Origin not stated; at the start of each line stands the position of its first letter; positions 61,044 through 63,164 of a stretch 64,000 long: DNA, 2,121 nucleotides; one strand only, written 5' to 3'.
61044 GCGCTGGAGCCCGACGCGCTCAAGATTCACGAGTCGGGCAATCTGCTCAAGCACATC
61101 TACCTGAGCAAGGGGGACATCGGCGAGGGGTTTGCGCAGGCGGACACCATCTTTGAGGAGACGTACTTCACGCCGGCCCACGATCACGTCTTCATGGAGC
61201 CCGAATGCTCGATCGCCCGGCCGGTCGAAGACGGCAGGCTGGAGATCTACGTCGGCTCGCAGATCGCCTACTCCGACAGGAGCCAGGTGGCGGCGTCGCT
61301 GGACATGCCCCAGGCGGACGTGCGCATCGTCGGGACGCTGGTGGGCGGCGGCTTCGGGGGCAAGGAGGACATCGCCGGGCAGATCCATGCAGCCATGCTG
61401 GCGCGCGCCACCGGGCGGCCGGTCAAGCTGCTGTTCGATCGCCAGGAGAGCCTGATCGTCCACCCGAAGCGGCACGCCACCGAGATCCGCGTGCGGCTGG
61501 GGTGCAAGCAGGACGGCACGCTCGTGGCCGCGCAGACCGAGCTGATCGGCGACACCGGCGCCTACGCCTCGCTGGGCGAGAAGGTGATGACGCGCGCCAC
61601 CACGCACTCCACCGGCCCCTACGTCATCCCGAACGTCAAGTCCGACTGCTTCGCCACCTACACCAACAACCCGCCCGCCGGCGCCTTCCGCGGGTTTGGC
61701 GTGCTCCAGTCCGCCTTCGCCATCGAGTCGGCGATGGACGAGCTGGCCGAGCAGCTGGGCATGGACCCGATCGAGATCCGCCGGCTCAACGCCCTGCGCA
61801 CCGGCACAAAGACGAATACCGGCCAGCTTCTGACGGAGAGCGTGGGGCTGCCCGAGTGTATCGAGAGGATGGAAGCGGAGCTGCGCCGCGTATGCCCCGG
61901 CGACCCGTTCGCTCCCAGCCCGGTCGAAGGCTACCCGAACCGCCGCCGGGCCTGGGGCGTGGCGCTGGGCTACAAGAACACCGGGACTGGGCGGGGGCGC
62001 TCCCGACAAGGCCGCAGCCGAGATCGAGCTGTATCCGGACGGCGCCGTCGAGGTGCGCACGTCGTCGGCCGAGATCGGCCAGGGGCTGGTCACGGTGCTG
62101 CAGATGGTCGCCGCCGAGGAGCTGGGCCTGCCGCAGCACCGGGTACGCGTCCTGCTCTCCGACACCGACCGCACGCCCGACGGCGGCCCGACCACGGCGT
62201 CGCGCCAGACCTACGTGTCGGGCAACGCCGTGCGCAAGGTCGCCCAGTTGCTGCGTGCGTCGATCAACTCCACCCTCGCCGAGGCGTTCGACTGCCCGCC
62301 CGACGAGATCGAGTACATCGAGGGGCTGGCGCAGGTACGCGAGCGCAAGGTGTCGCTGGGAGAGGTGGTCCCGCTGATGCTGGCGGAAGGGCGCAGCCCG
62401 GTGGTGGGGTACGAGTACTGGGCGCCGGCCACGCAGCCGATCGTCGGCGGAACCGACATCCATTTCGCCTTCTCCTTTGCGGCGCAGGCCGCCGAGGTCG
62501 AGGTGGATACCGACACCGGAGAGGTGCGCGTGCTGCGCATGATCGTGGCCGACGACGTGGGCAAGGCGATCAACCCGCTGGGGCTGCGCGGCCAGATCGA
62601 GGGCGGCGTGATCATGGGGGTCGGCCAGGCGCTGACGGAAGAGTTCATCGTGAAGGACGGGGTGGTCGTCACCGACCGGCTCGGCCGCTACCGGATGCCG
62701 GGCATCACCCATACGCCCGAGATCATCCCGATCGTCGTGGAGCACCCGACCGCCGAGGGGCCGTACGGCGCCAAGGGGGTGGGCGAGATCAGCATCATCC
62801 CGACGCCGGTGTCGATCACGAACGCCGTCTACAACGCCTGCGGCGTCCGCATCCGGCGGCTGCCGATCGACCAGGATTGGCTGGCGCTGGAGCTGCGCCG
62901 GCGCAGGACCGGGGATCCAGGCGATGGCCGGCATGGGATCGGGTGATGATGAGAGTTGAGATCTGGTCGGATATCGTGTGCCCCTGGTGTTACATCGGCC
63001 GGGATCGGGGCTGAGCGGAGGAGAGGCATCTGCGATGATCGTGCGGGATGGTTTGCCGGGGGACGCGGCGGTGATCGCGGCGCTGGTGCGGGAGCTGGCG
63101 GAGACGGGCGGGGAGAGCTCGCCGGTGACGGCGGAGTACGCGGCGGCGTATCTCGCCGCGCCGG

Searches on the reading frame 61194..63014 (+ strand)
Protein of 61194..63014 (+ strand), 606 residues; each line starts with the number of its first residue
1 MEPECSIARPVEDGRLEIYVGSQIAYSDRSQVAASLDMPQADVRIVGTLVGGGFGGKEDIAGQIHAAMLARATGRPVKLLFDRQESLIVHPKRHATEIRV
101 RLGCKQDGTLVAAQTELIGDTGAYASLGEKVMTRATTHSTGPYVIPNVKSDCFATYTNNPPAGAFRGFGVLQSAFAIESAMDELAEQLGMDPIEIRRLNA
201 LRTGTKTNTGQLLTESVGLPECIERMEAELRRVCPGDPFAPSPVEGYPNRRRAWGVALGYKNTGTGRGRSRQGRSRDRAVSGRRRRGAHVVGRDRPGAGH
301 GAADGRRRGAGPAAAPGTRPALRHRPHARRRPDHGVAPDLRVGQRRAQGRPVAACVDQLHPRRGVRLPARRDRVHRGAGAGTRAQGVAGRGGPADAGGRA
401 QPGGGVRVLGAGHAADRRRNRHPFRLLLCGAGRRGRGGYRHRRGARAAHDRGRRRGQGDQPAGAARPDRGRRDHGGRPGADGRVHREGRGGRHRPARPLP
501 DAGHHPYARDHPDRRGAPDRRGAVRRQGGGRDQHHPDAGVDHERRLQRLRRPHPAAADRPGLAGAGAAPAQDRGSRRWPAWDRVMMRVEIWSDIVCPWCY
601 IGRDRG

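Call 40: search_protein_families(library=pfam, proteins=[window:61194-63014:+], max_evalue=0.00001)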
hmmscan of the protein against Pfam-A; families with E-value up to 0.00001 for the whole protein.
window:61194-63014:+ (606 aa): 1 family
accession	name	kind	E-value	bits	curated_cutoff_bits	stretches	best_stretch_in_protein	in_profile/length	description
PF02738.23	MoCoBD_1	-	8.7e-70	235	27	1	1-200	43-244/244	Molybdopterin cofactor-binding domain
